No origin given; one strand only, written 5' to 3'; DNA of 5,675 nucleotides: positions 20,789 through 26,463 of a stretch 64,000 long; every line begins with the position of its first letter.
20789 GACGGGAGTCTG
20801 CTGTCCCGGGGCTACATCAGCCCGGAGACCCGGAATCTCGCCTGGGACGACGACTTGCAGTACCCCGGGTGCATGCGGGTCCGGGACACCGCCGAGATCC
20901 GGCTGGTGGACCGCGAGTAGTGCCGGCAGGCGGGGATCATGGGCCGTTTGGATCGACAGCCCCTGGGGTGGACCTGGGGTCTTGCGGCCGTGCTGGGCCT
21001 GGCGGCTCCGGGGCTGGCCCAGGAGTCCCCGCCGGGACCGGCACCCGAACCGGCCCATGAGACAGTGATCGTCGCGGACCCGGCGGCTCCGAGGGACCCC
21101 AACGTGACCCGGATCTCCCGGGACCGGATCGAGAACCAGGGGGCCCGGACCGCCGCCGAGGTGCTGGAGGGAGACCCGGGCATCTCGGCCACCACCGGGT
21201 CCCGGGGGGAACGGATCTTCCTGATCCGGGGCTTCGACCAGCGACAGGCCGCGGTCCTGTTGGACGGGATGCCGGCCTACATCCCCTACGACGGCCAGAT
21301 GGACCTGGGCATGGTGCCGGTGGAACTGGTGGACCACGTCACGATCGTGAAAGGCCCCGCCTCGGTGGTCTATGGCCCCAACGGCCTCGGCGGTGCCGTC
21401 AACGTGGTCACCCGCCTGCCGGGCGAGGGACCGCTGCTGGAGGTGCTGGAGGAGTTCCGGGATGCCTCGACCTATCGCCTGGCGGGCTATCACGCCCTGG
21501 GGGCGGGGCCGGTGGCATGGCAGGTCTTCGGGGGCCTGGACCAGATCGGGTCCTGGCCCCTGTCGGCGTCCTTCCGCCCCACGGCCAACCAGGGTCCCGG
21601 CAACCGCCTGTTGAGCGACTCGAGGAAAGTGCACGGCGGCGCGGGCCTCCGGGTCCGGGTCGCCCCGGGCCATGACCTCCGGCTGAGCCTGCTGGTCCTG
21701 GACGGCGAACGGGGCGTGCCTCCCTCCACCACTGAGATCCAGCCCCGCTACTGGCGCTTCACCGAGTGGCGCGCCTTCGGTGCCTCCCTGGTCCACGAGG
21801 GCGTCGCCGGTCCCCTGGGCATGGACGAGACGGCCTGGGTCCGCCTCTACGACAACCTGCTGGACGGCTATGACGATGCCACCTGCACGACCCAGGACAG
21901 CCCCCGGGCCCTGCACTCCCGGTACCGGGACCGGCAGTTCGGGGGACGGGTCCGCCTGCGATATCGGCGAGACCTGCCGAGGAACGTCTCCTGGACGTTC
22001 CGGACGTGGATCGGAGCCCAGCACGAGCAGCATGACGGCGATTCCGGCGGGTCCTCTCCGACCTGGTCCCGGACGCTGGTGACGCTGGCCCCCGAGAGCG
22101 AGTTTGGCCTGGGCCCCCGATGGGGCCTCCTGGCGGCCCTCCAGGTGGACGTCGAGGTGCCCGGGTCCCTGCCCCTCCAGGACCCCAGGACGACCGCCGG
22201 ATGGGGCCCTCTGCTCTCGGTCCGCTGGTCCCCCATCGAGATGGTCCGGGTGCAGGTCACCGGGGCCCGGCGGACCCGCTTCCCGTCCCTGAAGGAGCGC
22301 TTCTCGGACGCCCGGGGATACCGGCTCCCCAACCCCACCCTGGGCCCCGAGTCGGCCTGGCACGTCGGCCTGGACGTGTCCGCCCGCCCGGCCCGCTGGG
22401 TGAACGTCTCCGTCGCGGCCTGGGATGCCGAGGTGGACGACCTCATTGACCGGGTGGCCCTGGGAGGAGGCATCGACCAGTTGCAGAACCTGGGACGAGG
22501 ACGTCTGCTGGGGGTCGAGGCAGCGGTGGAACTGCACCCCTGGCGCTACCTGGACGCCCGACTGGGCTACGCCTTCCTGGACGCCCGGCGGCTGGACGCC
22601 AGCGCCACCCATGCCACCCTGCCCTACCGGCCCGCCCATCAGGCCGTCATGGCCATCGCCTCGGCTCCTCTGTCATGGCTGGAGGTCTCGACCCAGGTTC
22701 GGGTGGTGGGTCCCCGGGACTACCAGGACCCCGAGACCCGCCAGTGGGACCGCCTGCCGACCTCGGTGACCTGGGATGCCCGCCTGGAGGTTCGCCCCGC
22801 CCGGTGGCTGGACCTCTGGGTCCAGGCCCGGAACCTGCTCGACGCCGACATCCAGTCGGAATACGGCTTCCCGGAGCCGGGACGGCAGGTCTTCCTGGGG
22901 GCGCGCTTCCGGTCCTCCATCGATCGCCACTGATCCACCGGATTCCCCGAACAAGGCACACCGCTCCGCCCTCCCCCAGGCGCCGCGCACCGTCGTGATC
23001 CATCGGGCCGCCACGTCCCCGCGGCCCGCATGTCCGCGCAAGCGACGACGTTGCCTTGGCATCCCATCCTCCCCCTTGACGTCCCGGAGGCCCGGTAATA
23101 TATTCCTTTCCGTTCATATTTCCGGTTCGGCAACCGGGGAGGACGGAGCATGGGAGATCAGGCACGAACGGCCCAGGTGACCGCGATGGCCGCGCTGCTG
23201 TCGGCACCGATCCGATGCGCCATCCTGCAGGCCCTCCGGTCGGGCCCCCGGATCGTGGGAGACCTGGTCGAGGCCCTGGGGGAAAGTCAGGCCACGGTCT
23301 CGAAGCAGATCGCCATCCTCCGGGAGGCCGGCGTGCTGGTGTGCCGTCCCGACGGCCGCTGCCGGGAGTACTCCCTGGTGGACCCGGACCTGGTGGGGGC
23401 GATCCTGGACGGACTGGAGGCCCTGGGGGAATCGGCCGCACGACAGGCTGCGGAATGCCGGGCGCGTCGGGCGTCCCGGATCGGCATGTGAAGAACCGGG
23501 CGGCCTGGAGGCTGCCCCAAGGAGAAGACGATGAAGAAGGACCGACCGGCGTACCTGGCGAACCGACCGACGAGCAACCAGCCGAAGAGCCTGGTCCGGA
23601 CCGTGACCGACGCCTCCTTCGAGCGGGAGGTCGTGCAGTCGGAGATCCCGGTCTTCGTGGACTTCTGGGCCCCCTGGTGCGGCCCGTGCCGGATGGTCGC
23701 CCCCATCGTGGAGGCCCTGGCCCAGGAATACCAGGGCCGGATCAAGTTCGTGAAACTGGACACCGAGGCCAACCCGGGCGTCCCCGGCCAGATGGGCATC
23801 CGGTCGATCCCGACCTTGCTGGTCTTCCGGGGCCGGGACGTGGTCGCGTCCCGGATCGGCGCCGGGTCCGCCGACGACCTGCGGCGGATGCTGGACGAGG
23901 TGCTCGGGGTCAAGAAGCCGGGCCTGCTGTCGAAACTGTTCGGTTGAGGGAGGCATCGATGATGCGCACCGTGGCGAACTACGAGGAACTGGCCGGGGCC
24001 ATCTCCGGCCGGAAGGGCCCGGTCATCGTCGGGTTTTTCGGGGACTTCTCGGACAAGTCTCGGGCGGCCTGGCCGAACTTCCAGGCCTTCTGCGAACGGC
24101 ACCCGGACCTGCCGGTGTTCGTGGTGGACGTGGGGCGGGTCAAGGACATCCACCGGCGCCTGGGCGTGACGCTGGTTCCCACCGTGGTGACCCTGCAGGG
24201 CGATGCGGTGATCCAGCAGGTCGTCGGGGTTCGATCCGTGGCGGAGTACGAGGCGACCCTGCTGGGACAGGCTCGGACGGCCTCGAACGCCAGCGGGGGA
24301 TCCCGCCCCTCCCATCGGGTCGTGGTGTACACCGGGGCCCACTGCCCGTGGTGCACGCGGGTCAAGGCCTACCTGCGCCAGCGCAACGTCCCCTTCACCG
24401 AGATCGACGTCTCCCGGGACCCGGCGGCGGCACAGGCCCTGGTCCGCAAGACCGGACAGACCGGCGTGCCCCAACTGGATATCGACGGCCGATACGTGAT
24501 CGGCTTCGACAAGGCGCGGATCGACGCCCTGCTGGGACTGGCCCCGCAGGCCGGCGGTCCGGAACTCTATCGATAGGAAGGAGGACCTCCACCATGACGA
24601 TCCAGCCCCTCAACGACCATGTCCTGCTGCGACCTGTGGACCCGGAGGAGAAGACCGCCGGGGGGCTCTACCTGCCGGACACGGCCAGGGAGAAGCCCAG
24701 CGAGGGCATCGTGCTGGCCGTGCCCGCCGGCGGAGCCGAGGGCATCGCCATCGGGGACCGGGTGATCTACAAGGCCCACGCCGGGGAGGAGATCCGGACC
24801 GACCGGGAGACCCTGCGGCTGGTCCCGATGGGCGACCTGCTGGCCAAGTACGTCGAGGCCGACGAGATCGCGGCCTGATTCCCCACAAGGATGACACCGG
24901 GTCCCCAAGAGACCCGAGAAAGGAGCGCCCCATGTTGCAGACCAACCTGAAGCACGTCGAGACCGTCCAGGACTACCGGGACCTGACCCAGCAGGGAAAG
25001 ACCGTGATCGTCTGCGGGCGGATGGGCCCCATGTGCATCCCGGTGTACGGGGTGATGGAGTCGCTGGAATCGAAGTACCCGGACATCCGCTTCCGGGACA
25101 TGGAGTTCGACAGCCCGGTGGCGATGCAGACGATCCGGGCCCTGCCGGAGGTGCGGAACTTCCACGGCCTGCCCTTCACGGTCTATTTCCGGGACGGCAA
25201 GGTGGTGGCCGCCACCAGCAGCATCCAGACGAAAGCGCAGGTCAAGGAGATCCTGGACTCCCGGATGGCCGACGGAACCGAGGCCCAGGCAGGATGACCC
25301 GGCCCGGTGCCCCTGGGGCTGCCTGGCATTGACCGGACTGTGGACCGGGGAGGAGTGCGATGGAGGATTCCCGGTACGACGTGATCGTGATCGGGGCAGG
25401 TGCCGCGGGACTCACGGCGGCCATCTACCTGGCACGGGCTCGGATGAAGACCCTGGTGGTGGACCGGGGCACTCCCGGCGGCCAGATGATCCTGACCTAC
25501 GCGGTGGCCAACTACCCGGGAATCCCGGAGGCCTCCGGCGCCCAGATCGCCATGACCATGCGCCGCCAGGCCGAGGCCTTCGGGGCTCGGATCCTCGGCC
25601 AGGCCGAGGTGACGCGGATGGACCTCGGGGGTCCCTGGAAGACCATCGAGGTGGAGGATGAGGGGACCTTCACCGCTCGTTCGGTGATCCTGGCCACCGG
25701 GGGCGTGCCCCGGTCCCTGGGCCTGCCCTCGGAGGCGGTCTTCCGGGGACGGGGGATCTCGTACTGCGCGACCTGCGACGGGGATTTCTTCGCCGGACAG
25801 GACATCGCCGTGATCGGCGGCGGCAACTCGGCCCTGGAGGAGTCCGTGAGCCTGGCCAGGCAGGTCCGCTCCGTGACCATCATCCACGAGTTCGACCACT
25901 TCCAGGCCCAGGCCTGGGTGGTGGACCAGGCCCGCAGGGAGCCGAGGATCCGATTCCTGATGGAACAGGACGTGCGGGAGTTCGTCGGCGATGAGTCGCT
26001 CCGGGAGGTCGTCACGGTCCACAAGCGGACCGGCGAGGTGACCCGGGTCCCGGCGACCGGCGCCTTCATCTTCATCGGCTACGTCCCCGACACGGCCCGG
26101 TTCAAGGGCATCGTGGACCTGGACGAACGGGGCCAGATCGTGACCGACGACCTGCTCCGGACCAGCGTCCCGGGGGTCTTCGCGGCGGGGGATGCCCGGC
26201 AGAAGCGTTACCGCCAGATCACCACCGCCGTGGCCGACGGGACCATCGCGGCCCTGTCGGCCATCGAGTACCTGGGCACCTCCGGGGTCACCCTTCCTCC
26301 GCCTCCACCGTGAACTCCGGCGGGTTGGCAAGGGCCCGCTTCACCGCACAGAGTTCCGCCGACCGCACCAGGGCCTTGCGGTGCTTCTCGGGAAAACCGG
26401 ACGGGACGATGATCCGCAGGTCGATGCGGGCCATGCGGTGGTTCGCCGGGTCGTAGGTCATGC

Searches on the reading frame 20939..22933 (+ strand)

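Call 88: search_protein_families(library=pfam, proteins=[window:20939-22933:+], max_evalue=0.00001)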
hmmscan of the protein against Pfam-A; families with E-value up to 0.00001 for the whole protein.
window:20939-22933:+ (664 aa): 2 families
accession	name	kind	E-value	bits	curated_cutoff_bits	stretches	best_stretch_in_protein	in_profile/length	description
PF07715.20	Plug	-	5.2e-24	85.2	23.9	1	55-153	8-107/107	TonB-dependent Receptor Plug Domain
PF00593.30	TonB_dep_Rec_b-barrel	-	7.2e-22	79.3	27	1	313-633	92-436/436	TonB dependent receptor-like, beta-barrel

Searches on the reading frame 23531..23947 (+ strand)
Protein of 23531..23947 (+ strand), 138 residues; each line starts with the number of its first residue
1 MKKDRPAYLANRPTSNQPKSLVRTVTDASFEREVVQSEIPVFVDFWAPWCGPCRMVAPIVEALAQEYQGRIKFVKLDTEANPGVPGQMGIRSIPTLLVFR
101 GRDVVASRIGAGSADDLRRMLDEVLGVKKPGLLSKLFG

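Call 98: search_protein_families(library=pfam, proteins=[window:23531-23947:+], max_evalue=0.0001)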
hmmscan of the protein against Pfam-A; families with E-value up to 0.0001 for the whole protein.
window:23531-23947:+ (138 aa): 4 families
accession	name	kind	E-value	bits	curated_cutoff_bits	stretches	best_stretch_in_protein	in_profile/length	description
PF00085.26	Thioredoxin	-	4.1e-29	101.1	23.5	1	23-122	3-102/103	Thioredoxin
PF13728.12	TraF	-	8.3e-08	32.8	23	1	45-120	136-222/224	F plasmid transfer operon protein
PF13098.12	Thioredoxin_2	-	4.1e-06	27.5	27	1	37-121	4-104/104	Thioredoxin-like domain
PF13905.12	Thioredoxin_8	-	6.9e-05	23.6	27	0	41-76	4-41/94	Thioredoxin-like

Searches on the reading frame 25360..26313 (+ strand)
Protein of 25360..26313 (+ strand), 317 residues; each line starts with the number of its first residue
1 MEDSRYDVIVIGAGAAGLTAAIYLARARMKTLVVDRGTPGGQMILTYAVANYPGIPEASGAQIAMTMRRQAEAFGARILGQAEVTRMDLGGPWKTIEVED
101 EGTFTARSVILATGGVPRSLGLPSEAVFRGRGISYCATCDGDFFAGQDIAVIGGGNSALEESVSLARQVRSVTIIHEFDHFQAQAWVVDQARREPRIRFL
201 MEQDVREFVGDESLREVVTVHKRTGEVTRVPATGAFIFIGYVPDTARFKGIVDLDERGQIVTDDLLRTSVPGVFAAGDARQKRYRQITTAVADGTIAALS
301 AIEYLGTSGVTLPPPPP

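Call 98: search_protein_families(library=pfam, proteins=[window:25360-26313:+], max_evalue=0.0001)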
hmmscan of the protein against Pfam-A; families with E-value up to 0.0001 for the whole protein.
window:25360-26313:+ (317 aa): 10 families
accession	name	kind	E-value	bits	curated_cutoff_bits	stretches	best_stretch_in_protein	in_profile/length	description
PF07992.20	Pyr_redox_2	-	2.1e-51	175.5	26.1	1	6-294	1-291/291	Pyridine nucleotide-disulphide oxidoreductase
PF13738.12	Pyr_redox_3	-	3.2e-23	82.9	30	2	58-277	78-305/305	Pyridine nucleotide-disulphide oxidoreductase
PF00070.33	Pyr_redox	-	1.1e-13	51.9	22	1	149-218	2-78/82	Pyridine nucleotide-disulphide oxidoreductase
PF01266.30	DAO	-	2.1e-13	51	27.9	1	7-41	1-37/353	FAD dependent oxidoreductase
PF03486.20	HI0933_like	-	7.6e-12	45.6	50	1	7-44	2-39/244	HI0933-like protein Rossmann domain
PF00890.30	FAD_binding_2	-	2.4e-11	43.9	20.4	1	7-42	1-37/414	FAD binding domain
PF13450.12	NAD_binding_8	-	5.2e-09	36.7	21.9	1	10-70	1-58/68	NAD(P)-binding Rossmann-like domain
PF01946.23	Thi4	-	1.7e-08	34.4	26.2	1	6-42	18-56/235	Thi4 family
PF01134.28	GIDA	-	1.2e-06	28.3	22.1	1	7-85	1-70/391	Glucose inhibited division protein A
PF12831.13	FAD_oxidored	-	5.8e-06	26.3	27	1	7-43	1-38/416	FAD dependent oxidoreductase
